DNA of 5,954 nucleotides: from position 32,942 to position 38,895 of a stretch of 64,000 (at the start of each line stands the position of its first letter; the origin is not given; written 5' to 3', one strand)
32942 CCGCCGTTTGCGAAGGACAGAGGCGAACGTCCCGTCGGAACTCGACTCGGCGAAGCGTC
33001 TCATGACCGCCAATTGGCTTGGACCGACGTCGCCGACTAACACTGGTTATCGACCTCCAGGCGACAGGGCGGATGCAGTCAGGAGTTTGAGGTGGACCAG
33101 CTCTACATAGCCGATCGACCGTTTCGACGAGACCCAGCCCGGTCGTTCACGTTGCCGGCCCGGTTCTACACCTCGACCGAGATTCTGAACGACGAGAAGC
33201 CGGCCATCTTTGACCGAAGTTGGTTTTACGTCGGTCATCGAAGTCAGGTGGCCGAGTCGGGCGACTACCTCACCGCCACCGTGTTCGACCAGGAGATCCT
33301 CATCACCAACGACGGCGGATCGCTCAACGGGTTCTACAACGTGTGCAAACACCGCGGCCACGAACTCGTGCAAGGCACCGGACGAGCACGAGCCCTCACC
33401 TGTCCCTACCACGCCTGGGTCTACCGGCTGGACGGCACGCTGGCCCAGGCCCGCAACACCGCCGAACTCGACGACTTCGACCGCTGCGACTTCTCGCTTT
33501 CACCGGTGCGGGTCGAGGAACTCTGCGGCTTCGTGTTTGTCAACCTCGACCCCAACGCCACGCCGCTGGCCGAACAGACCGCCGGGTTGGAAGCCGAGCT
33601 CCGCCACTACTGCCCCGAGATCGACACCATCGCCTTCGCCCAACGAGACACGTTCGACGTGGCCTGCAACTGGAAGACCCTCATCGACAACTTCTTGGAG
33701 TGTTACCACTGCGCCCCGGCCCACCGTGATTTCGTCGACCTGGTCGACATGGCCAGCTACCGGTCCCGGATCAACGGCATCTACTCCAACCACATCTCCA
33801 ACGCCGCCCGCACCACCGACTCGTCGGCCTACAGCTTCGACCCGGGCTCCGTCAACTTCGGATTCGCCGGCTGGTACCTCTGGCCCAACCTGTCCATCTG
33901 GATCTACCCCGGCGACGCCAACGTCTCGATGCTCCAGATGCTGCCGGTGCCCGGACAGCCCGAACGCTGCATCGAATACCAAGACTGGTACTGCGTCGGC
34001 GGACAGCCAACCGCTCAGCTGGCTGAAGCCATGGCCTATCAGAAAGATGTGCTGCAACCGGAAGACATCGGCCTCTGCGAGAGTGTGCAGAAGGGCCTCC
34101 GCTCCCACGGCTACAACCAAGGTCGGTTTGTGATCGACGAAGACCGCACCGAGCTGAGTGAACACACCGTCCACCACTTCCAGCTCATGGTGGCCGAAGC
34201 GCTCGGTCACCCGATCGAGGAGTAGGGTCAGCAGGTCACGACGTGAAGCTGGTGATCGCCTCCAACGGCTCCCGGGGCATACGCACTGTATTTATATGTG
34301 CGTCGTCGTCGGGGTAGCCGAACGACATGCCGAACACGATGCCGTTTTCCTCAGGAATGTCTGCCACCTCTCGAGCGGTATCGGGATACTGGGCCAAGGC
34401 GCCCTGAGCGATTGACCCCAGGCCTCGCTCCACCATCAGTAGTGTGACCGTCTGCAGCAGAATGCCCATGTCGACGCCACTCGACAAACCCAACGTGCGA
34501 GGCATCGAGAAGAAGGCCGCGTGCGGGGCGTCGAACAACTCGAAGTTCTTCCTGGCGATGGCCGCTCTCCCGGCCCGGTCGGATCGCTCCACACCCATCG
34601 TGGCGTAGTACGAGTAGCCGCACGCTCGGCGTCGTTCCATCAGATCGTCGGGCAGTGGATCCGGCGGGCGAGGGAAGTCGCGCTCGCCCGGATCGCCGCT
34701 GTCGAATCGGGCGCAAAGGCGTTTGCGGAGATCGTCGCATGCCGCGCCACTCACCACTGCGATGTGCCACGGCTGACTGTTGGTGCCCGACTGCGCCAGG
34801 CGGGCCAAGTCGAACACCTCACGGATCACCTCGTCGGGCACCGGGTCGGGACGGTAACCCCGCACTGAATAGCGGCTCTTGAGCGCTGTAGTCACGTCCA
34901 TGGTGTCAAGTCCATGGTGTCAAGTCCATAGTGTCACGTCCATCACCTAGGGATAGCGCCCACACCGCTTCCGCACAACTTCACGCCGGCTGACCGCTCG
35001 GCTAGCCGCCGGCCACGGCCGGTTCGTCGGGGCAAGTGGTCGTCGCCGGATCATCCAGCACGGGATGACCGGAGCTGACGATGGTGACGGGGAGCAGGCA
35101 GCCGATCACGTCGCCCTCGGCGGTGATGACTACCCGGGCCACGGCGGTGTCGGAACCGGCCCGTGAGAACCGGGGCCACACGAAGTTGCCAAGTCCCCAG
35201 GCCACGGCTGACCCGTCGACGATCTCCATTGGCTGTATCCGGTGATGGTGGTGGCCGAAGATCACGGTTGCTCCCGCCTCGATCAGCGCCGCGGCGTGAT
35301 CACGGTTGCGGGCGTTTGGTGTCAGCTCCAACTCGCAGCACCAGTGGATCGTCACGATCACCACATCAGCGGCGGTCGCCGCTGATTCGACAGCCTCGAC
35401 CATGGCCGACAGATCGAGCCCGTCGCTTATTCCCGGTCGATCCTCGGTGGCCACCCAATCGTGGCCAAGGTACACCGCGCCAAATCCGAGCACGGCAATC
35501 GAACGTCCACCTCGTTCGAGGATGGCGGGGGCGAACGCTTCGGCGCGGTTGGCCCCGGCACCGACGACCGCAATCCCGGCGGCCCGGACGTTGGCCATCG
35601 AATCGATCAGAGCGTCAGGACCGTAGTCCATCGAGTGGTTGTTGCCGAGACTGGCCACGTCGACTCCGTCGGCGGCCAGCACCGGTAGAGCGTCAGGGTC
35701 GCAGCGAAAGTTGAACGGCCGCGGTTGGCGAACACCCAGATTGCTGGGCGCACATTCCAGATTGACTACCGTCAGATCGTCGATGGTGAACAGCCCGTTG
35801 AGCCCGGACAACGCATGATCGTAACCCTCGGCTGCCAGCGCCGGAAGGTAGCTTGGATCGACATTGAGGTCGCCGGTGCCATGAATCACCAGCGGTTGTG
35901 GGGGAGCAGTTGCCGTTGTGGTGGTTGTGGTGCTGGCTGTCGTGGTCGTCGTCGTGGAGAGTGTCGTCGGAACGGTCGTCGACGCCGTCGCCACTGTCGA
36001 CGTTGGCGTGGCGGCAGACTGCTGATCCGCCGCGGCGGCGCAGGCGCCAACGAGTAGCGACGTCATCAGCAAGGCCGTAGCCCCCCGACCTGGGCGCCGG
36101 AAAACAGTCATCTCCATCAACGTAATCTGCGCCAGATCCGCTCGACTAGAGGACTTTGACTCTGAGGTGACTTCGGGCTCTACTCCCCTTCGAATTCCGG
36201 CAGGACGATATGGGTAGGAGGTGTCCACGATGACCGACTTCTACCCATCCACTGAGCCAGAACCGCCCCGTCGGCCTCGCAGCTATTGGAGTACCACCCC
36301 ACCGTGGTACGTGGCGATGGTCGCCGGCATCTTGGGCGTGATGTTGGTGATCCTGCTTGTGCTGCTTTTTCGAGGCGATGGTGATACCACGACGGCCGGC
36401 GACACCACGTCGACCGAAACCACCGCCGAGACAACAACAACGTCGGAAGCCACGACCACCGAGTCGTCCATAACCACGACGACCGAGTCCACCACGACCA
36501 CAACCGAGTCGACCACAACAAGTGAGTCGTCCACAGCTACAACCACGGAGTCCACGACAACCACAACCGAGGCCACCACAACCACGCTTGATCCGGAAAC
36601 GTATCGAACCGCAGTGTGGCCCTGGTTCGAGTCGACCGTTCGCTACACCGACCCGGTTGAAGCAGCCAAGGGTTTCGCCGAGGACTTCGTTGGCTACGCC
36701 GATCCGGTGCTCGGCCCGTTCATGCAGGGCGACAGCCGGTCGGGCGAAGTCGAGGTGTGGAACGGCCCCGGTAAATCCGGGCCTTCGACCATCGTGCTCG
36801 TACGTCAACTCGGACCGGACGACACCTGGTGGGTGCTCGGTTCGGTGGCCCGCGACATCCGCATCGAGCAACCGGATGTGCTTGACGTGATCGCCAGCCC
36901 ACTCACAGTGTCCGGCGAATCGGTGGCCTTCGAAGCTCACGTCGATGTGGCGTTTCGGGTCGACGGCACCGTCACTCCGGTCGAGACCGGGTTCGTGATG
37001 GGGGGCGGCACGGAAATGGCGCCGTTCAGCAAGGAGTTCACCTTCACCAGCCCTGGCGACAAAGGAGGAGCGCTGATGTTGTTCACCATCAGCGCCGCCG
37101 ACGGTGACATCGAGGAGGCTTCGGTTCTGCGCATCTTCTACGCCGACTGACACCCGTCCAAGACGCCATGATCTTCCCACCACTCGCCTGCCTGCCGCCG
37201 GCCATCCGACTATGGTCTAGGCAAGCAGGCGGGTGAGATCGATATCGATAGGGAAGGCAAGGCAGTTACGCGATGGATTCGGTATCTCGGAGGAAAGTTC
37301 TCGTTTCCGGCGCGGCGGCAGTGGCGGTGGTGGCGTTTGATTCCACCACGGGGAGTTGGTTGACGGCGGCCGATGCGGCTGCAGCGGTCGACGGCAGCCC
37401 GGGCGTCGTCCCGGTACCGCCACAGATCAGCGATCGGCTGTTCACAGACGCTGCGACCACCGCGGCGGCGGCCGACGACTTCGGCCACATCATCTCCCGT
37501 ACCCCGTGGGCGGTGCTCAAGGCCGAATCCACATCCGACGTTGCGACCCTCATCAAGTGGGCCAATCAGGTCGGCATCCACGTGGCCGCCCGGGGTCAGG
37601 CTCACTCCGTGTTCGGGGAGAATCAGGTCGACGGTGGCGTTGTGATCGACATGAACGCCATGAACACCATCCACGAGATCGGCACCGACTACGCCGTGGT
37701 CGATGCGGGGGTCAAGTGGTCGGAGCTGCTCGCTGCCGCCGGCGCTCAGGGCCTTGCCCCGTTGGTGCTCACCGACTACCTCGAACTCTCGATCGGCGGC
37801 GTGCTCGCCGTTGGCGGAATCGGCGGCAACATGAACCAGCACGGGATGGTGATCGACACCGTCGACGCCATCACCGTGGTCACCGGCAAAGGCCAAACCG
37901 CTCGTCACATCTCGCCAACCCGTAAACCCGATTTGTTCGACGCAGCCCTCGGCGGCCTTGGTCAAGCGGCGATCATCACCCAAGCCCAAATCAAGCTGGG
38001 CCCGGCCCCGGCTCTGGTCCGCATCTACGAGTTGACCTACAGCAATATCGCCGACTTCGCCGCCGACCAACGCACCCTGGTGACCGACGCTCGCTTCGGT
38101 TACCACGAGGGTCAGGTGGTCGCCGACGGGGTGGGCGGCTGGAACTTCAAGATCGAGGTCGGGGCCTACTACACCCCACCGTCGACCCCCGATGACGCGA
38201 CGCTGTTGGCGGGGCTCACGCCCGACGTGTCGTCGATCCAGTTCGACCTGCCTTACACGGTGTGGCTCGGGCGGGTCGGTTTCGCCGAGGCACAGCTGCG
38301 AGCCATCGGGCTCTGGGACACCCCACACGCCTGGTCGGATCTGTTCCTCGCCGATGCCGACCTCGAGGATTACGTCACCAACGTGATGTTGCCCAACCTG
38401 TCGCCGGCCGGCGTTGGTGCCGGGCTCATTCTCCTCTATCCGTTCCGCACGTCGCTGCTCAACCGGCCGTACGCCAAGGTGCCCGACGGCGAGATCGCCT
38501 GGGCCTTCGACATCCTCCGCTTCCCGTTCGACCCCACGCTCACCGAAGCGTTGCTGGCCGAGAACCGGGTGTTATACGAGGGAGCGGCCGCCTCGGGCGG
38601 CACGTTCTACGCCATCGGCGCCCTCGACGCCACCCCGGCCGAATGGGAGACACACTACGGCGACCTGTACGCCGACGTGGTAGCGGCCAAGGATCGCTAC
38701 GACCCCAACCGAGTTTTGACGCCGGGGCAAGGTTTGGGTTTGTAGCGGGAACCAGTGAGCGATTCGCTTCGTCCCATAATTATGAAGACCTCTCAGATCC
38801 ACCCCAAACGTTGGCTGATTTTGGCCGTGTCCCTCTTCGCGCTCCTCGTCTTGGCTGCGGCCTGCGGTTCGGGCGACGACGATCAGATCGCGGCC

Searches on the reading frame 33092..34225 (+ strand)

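Call 79: search_protein_families(library=pfam, proteins=[window:33092-34225:+], max_evalue=0.0001)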
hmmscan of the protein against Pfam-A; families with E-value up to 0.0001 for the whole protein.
window:33092-34225:+ (377 aa): 2 families
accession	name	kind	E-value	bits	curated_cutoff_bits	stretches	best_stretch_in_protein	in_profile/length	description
PF00848.25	Ring_hydroxyl_A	-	3.8e-26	92.7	24.9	1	179-371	3-206/208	Ring hydroxylating alpha subunit (catalytic domain)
PF00355.32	Rieske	-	2.6e-17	63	20.3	1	43-129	1-87/88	Rieske [2Fe-2S] domain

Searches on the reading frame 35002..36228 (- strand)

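Call 79: search_protein_families(library=pfam, proteins=[window:35002-36228:-], max_evalue=0.0001)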
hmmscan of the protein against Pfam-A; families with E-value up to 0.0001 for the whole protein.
window:35002-36228:- (408 aa): 1 family
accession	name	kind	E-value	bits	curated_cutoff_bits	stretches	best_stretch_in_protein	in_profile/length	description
PF09587.15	PGA_cap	-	2.2e-56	191.6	27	1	118-350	5-252/255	Bacterial capsule synthesis protein PGA_cap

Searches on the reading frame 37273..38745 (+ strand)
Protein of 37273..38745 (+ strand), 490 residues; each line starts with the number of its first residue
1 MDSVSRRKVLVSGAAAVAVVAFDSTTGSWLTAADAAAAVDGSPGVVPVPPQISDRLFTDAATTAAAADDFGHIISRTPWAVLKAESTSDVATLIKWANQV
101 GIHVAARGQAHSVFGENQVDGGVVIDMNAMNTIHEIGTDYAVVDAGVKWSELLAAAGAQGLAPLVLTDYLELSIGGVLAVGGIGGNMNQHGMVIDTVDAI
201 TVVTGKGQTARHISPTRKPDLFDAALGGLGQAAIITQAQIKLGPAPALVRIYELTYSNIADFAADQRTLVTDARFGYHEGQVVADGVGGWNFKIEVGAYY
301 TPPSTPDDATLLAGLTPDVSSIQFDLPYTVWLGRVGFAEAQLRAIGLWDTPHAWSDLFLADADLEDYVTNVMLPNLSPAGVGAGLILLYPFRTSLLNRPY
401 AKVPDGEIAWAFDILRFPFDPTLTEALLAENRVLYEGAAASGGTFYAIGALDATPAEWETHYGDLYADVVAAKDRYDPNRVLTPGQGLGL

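Call 79: search_protein_families(library=pfam, proteins=[window:37273-38745:+], max_evalue=0.0001)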
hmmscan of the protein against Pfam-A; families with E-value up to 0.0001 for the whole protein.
window:37273-38745:+ (490 aa): 2 families
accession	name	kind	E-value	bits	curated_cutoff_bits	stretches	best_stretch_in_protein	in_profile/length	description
PF09265.15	Cytokin-bind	-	1.1e-29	104.2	23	1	323-487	112-279/281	Cytokinin dehydrogenase 1, FAD and cytokinin binding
PF01565.28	FAD_binding_4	-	3.3e-26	92.1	26.4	1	80-209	3-135/139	FAD binding domain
